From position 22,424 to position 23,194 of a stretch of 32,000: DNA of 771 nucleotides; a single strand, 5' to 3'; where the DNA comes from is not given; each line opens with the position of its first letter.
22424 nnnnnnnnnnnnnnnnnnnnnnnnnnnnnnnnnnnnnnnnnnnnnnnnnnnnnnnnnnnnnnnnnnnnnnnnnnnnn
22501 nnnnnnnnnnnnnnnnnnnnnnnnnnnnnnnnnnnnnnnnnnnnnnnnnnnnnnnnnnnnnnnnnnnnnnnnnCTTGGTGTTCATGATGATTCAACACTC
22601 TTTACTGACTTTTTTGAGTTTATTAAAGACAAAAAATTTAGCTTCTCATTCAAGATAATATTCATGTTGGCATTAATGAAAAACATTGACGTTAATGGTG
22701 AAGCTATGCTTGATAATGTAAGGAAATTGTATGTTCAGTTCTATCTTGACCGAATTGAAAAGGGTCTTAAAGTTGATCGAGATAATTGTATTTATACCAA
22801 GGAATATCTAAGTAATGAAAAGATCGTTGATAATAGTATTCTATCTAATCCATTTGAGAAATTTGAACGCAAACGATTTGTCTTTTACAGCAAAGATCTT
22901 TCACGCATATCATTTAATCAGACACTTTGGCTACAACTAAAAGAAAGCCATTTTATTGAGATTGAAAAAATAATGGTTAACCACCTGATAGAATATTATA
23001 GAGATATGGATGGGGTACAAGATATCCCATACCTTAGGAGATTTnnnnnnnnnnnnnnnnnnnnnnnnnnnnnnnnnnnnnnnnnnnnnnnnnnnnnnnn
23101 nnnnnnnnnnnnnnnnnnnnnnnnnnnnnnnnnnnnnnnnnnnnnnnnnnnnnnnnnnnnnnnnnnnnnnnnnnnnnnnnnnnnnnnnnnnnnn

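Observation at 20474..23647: Nuclease-fold/DEAH-helicase/HTH protein translationally coupled to a small-molecule-type SAM methyltransferase: helicase-methyltransferase pair that is not an R-M system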

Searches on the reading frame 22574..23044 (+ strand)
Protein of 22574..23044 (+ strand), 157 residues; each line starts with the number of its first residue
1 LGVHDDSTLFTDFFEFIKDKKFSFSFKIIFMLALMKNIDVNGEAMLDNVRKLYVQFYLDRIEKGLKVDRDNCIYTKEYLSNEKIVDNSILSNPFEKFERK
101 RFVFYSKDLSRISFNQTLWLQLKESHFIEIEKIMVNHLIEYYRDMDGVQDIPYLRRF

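Call 43: find_homologous_proteins(query=A4, max_evalue=0.001)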
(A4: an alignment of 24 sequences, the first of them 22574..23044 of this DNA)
Query A4 (24 sequences) (157 aa, profile of the alignment): 217 proteins with E <= 0.001 among 1091 candidates; the best 120 are listed.
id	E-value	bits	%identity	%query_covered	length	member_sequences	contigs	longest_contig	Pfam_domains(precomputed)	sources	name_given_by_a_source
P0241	3.6e-66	240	47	94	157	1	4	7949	-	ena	-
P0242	9.7e-66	238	45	92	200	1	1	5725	-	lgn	-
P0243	1.4e-65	238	44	90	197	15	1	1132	-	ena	-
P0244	1.7e-65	238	47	94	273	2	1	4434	-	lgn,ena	-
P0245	3.3e-65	237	43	90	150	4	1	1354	-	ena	-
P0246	3.8e-65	236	42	92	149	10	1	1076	-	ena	-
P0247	5.8e-65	236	45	92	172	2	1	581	-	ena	-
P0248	7.9e-65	235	43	92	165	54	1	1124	-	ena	-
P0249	8.5e-65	235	42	92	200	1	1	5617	-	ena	-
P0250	1.7e-64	234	45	94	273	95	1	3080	-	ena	-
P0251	2.4e-64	234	44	92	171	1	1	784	-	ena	-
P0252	2.6e-64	234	46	92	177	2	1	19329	-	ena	-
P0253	3.7e-64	233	43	90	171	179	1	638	-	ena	-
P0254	3.7e-64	233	41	92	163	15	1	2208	-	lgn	-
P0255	3.9e-64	233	47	89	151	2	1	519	-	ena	-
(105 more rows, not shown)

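Call 50: search_protein_representatives(alignment_id=A4)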
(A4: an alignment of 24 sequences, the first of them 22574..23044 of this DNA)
Query: 24 sequences, 153 profile positions. Proteins with E-value up to 0.001 (for the whole library): 704; up to 1e-10: 350; up to 1e-30: 63. The best 150 are listed.
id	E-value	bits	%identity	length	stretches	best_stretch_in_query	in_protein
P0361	6.5e-64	230.8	-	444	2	1-147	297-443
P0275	2.2e-63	229.1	-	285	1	1-144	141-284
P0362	2.3e-63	229.0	-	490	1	1-144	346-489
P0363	5.3e-63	227.8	-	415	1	1-144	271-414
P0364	8.3e-63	227.2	-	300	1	1-145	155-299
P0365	4.4e-62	224.8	-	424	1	1-145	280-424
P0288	6.8e-62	224.2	-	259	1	1-146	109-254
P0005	1.5e-61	223.1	-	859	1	1-153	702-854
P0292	2.2e-61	222.6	-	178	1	1-147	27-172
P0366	1.0e-60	220.4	-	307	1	4-146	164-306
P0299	6.3e-60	217.8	-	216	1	1-151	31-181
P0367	9.2e-59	214.0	-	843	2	1-149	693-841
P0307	1.4e-58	213.4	-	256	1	10-147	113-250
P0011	1.7e-57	209.9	-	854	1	1-153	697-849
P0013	1.3e-55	203.8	-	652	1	1-152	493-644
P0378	2.4e-47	177.0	-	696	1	1-149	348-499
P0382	5.4e-47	175.8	-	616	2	3-148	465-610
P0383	5.7e-47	175.7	-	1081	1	1-149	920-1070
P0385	9.7e-46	171.8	-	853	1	1-151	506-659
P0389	1.2e-43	165.0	-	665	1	1-146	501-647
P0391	2.7e-43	163.8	-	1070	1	1-150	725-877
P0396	6.3e-42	159.4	-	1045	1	2-146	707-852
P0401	6.0e-38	146.4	-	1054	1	2-150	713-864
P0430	1.3e-25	106.4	-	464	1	8-145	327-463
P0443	2.9e-24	102.0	-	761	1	7-143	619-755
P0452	3.2e-22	95.4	-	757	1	4-147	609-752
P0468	8.9e-21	90.7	-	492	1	6-145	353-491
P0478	2.7e-19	85.9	-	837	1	7-146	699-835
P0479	3.3e-19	85.6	-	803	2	6-144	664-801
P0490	2.8e-18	82.6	-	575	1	6-146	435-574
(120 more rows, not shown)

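Call 51: search_protein_families(library=pfam, proteins=[P0383, P0391, P0396, P0401, P0385, P0378, P0443, P0452, P0479, P0430], max_evalue=0.001)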
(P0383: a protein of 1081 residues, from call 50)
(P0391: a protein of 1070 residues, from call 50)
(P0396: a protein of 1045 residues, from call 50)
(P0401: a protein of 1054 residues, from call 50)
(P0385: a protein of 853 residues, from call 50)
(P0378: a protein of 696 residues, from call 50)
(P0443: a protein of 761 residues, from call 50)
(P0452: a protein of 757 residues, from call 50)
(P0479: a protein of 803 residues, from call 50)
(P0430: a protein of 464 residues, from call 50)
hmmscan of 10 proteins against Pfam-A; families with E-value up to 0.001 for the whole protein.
P0383 (1081 aa): 10 families
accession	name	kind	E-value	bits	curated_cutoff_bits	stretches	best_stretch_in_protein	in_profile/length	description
PF04851.21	ResIII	-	8.6e-27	94.5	22.5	1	456-600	1-161/164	Type III restriction enzyme, res subunit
PF13489.12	Methyltransf_23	-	1.3e-15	57.9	27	1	25-184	6-163/164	Methyltransferase domain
PF13649.12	Methyltransf_25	-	2.9e-14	54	27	1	46-138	2-97/97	Methyltransferase domain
PF08241.18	Methyltransf_11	-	4.7e-14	53.2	21.2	1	46-142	1-95/95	Methyltransferase domain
PF08242.18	Methyltransf_12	-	1.1e-13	52.2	30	1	46-140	1-98/98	Methyltransferase domain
PF00270.35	DEAD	-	3e-10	40.5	26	1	462-600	3-159/167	DEAD/DEAH box helicase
PF00271.37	Helicase_C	-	2.1e-08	34.8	23.5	1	681-779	10-108/110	Helicase conserved C-terminal domain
PF13847.12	Methyltransf_31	-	5.3e-07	29.9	27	1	42-143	4-110/145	Methyltransferase domain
PF03848.20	TehB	-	1.8e-05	24.7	20.4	1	42-138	31-128/193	Tellurite resistance protein TehB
PF18766.7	SWI2_SNF2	-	8.8e-05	22.7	26.7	0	487-636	26-190/221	SWI2/SNF2 ATPase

P0391 (1070 aa): 5 families
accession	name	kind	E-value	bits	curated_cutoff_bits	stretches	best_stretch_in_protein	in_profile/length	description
PF04851.21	ResIII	-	4.2e-23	82.5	22.5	1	261-411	2-164/164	Type III restriction enzyme, res subunit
PF00270.35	DEAD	-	2.6e-10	40.7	26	1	266-412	3-162/167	DEAD/DEAH box helicase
PF00717.28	Peptidase_S24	-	1.1e-06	28.7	23.3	1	957-1057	31-111/116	Peptidase S24-like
PF00271.37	Helicase_C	-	5.7e-06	27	23.5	1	496-587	16-108/110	Helicase conserved C-terminal domain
PF13411.12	MerR_1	-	0.00072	20.1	21.6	0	674-726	5-53/69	MerR HTH family regulatory protein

P0396 (1045 aa): 5 families
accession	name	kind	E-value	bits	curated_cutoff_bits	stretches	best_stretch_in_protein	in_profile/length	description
PF04851.21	ResIII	-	3.8e-29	102.2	22.5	1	245-393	2-164/164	Type III restriction enzyme, res subunit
PF00270.35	DEAD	-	9.3e-12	45.4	26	1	251-392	4-161/167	DEAD/DEAH box helicase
PF00717.28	Peptidase_S24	-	1.6e-10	41.1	23.3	1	932-1028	30-108/116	Peptidase S24-like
PF00271.37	Helicase_C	-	5.7e-08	33.4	23.5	1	477-569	15-108/110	Helicase conserved C-terminal domain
PF18766.7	SWI2_SNF2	-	2.6e-05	24.4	26.7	1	275-431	27-195/221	SWI2/SNF2 ATPase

P0401 (1054 aa): 5 families
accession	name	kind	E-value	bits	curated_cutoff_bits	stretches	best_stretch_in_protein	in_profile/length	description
PF04851.21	ResIII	-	8e-25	88.1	22.5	1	250-400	2-164/164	Type III restriction enzyme, res subunit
PF00270.35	DEAD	-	3.2e-10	40.4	26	1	255-399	3-161/167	DEAD/DEAH box helicase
PF00271.37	Helicase_C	-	8.9e-10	39.2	23.5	1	484-577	15-109/110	Helicase conserved C-terminal domain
PF00717.28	Peptidase_S24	-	2.5e-07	30.8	23.3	1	904-1043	1-113/116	Peptidase S24-like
PF18766.7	SWI2_SNF2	-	9.9e-05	22.5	26.7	1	365-444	121-201/221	SWI2/SNF2 ATPase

P0385 (853 aa): 5 families
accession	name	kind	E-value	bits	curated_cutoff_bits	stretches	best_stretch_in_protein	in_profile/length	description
PF04851.21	ResIII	-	1.9e-26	93.3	22.5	1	42-188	5-163/164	Type III restriction enzyme, res subunit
PF00270.35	DEAD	-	2.8e-09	37.3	26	1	44-186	3-159/167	DEAD/DEAH box helicase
PF00271.37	Helicase_C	-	6e-08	33.4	23.5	1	262-366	5-109/110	Helicase conserved C-terminal domain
PF00717.28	Peptidase_S24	-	2.9e-06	27.4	23.3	1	730-831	24-105/116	Peptidase S24-like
PF13411.12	MerR_1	-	3.2e-05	24.4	21.6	1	455-507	5-53/69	MerR HTH family regulatory protein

P0378 (696 aa): 3 families
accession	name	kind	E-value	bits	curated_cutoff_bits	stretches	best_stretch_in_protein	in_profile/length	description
PF00717.28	Peptidase_S24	-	4e-08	33.4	23.3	1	544-681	2-116/116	Peptidase S24-like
PF00271.37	Helicase_C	-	2.8e-07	31.2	23.5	1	116-210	14-109/110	Helicase conserved C-terminal domain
PF04851.21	ResIII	-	1.2e-05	25.7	22.5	1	1-33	131-164/164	Type III restriction enzyme, res subunit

P0443 (761 aa): 6 families
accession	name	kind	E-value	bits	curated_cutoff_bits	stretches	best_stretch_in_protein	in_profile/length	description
PF04851.21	ResIII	-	1.8e-33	116.2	22.5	1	147-293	2-164/164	Type III restriction enzyme, res subunit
PF00271.37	Helicase_C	-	1.4e-14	54.7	23.5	1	366-466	8-108/110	Helicase conserved C-terminal domain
PF00270.35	DEAD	-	3.1e-10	40.5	26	1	151-294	2-162/167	DEAD/DEAH box helicase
PF18766.7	SWI2_SNF2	-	5.6e-08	33.1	26.7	1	156-336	9-200/221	SWI2/SNF2 ATPase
PF18741.7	MTES_1575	-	0.00011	22.6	38.2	1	51-126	23-96/96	REase_MTES_1575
PF00176.29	SNF2-rel_dom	-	0.00034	20.3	24.9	0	232-303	102-175/290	SNF2-related domain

P0452 (757 aa): 5 families
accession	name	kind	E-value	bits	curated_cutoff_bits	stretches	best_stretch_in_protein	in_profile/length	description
PF04851.21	ResIII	-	1.8e-31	109.7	22.5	1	143-287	2-163/164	Type III restriction enzyme, res subunit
PF00271.37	Helicase_C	-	5.2e-13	49.7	23.5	1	364-461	11-108/110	Helicase conserved C-terminal domain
PF00270.35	DEAD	-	8.4e-10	39.1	26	1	147-287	2-161/167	DEAD/DEAH box helicase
PF18766.7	SWI2_SNF2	-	3.7e-07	30.5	26.7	1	156-333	10-202/221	SWI2/SNF2 ATPase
PF18741.7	MTES_1575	-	9e-07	29.3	38.2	1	47-119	23-93/96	REase_MTES_1575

P0479 (803 aa): 3 families
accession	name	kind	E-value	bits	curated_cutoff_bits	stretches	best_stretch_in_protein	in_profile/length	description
PF04545.22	Sigma70_r4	-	2.3e-14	53.1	24.1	1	360-407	5-48/50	Sigma-70, region 4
PF13411.12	MerR_1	-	0.0004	20.9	21.6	0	607-650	4-43/69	MerR HTH family regulatory protein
PF04542.20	Sigma70_r2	-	0.00067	19.8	24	0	188-224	11-47/71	Sigma-70 region 2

P0430 (464 aa): 2 families
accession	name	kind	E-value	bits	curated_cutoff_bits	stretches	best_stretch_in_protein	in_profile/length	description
PF00271.37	Helicase_C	-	6.8e-09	36.4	23.5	1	98-174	31-108/110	Helicase conserved C-terminal domain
PF18741.7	MTES_1575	-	0.00018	22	38.2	1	46-86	24-67/96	REase_MTES_1575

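Call 55: find_encoding_contigs(protein=P0396, flank=5000, max_places=3)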
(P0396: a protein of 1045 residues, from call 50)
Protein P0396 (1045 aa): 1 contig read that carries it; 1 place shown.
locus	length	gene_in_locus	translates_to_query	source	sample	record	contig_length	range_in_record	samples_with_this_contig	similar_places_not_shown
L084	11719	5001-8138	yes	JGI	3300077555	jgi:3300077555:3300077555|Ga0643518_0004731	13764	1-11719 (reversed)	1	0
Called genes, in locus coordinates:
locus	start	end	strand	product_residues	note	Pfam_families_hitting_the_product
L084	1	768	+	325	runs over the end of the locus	PF26340:DNA-SBD_ScoMcrA (weak), PF13391:HNH_2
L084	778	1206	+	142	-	PF00293:NUDIX, PF14815:NUDIX_4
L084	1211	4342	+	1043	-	PF09565:RE_NgoFVII, PF13091:PLDc_2, PF00270:DEAD (weak), PF04851:ResIII, PF18766:SWI2_SNF2, PF00271:Helicase_C, PF11907:DUF3427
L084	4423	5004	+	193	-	PF13489:Methyltransf_23, PF05724:TPMT (faint), PF07021:MetW, PF13847:Methyltransf_31, PF08241:Methyltransf_11, PF08242:Methyltransf_12, PF13649:Methyltransf_25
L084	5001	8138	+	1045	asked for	PF00270:DEAD, PF04851:ResIII, PF00271:Helicase_C, PF00717:Peptidase_S24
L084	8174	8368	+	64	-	PF09962:DUF2196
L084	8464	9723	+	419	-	PF13173:AAA_14, PF13635:DUF4143, PF04471:Mrr_cat (weak)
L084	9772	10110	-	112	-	PF02452:PemK_toxin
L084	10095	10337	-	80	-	PF01402:RHH_1 (weak)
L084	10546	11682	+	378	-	PF03193:RsgA_GTPase, PF00005:ABC_tran (weak), PF01926:MMR_HSR1 (weak)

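Call 61: search_protein_families(library=pfam, proteins=[window:22574-23044:+], max_evalue=1)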
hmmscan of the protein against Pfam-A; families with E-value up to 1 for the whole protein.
window:22574-23044:+ (157 aa): 0 families

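Call 104: search_protein_families(library=pfam, alignment_id=A7, max_evalue=0.0001)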
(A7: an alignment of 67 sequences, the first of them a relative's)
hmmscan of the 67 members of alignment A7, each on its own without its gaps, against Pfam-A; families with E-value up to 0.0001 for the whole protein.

A. member 1, P0361 (444 aa): 1 family
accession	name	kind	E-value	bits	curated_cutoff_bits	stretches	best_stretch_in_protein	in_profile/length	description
PF12728.13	HTH_17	-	1.3e-05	25.8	27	1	241-294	1-49/51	Helix-turn-helix domain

B. families by the number of members that match (of 67 scanned): 32 families (the first 25 are shown)
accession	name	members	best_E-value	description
PF00271.37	Helicase_C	31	1.5e-17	Helicase conserved C-terminal domain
PF04851.21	ResIII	27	6.3e-38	Type III restriction enzyme, res subunit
PF00270.35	DEAD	24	5.4e-15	DEAD/DEAH box helicase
PF18766.7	SWI2_SNF2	15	1.6e-11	SWI2/SNF2 ATPase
PF00717.28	Peptidase_S24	13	1.9e-17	Peptidase S24-like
PF00176.29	SNF2-rel_dom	3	1.4e-05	SNF2-related domain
PF13411.12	MerR_1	3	2.7e-05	MerR HTH family regulatory protein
PF03235.19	GmrSD_N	2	2.4e-32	GmrSD restriction endonuclease, N-terminal domain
PF07510.16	GmrSD_C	2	1.2e-16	GmrSD restriction endonucleases, C-terminal domain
PF13614.12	AAA_31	1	1.2e-49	AAA domain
PF00009.33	GTP_EFTU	1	1.2e-47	Elongation factor Tu GTP binding domain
PF25596.1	CPSase_L_D1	1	2.6e-31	Carbamoyl phosphate synthase preATP-grasp domain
PF01656.29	CbiA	1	1.7e-19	CobQ/CobB/MinD/ParA nucleotide binding domain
PF13489.12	Methyltransf_23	1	1.3e-15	Methyltransferase domain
PF04545.22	Sigma70_r4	1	2.3e-14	Sigma-70, region 4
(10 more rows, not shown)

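Call 105: find_encoding_contigs(protein=P0389, flank=4000, max_places=2)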
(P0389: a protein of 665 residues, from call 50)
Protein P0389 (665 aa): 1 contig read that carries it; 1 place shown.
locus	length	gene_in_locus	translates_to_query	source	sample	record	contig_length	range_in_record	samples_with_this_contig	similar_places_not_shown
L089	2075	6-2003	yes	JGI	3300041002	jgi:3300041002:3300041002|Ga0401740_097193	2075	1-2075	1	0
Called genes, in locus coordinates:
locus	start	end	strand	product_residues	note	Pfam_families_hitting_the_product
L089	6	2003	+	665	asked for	PF00176:SNF2-rel_dom (faint), PF00270:DEAD, PF04851:ResIII, PF00271:Helicase_C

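Call 106: find_encoding_contigs(protein=P0382, flank=4000, max_places=2)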
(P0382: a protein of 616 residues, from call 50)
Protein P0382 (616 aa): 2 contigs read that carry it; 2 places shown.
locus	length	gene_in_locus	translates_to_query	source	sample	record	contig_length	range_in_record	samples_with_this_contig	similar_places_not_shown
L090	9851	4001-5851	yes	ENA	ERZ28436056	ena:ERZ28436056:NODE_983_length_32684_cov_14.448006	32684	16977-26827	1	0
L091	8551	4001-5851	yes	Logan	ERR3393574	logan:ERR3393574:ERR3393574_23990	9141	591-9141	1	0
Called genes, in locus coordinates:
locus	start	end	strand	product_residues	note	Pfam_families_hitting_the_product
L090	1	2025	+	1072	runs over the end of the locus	PF02463:SMC_N (weak), PF13304:AAA_21 (weak), PF13476:AAA_23, PF13555:AAA_29, PF13558:SbcC_Walker_B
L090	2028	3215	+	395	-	PF09983:JetD_C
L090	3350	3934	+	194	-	-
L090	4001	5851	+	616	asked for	PF04851:ResIII, PF00270:DEAD (faint), PF18766:SWI2_SNF2 (weak), PF04851:ResIII, PF00271:Helicase_C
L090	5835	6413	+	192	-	PF13489:Methyltransf_23, PF08241:Methyltransf_11, PF08242:Methyltransf_12, PF13649:Methyltransf_25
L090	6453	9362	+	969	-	PF13091:PLDc_2, PF00270:DEAD, PF04851:ResIII, PF00271:Helicase_C, PF26350:DUF8090, PF11907:DUF3427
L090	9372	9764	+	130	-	PF00293:NUDIX, PF14815:NUDIX_4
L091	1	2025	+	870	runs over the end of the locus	?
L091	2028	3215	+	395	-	PF09983:JetD_C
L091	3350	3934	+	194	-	-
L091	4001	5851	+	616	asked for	PF04851:ResIII, PF00270:DEAD (faint), PF18766:SWI2_SNF2 (weak), PF04851:ResIII, PF00271:Helicase_C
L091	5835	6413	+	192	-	PF13489:Methyltransf_23, PF08241:Methyltransf_11, PF08242:Methyltransf_12, PF13649:Methyltransf_25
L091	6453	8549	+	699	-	?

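Call 107: find_encoding_contigs(protein=P0490, flank=4000, max_places=2)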
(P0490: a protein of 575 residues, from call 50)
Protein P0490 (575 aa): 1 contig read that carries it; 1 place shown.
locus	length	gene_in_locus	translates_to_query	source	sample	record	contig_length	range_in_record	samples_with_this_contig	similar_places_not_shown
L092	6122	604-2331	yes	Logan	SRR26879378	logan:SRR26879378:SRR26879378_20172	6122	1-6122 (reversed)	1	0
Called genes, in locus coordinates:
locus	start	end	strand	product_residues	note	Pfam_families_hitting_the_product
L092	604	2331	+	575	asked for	-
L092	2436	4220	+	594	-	-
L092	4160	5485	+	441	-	-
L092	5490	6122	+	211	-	?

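Call 108: find_encoding_contigs(protein=P0468, flank=4000, max_places=2)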
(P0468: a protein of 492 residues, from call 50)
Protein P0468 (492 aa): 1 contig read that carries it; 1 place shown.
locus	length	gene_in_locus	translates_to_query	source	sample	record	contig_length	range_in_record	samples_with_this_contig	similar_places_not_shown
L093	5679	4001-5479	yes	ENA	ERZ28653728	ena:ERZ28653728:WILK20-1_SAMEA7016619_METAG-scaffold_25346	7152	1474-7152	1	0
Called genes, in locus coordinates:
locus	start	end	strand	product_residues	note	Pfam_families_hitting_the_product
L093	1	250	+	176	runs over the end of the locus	-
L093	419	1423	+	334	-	-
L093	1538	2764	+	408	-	PF13173:AAA_14, PF13635:DUF4143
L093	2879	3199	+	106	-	-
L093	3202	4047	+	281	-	PF18741:MTES_1575 (faint), PF04851:ResIII, PF00270:DEAD, PF18766:SWI2_SNF2 (weak)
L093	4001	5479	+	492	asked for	PF00271:Helicase_C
